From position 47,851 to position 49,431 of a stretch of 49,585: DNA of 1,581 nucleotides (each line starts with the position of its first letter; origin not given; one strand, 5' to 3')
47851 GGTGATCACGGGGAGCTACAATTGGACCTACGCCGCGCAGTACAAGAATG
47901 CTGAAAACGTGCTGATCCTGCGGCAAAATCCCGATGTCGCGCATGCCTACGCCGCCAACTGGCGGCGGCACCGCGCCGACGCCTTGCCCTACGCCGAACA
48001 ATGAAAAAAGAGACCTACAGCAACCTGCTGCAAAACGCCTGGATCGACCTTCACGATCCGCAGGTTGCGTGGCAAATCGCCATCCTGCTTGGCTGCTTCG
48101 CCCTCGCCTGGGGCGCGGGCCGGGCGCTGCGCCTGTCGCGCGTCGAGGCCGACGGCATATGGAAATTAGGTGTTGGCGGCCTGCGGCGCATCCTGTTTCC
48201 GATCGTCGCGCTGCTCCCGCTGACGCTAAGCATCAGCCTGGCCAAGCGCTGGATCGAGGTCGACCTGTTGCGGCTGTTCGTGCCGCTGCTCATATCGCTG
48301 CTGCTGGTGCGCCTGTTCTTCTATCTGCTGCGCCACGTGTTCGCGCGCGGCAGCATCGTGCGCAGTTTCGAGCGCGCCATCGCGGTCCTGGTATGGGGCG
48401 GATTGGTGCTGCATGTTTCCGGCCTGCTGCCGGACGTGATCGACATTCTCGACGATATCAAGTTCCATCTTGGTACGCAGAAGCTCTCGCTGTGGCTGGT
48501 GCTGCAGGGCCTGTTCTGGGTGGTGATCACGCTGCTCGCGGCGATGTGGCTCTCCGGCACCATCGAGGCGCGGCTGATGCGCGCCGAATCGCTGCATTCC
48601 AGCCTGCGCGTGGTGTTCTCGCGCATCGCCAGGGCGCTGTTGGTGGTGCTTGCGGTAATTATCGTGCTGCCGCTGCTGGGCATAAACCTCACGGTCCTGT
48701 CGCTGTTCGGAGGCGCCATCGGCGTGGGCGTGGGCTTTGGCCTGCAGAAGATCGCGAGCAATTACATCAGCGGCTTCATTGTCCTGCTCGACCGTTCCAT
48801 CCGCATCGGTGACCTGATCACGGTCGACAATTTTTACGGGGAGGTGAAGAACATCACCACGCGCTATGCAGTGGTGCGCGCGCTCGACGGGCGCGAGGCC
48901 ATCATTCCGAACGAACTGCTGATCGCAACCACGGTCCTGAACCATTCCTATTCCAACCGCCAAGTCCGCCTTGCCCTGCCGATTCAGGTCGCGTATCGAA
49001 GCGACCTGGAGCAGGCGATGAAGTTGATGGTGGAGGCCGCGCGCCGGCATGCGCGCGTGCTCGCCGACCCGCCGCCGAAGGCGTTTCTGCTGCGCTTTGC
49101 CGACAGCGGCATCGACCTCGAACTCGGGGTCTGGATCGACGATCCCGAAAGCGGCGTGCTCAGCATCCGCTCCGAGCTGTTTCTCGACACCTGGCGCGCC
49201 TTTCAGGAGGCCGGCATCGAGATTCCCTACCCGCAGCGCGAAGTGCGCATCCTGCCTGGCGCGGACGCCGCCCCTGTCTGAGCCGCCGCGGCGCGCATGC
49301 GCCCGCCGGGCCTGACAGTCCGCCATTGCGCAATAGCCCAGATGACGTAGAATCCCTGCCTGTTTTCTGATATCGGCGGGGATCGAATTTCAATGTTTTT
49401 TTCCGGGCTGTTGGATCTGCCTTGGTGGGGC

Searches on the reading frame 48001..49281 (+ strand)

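Call 44: search_protein_families(library=pfam, proteins=[window:48001-49281:+], max_evalue=0.00001)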
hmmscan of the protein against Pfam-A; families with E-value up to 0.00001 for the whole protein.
window:48001-49281:+ (426 aa): 2 families
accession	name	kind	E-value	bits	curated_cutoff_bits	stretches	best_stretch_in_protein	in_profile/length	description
PF00924.24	MS_channel_2nd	-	2.4e-18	66.4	20.2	1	251-316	2-67/68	Mechanosensitive ion channel, beta-domain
PF21082.3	MS_channel_3rd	-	7.1e-15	55.6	21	1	326-408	3-88/88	Mechanosensitive ion channel MscS, C-terminal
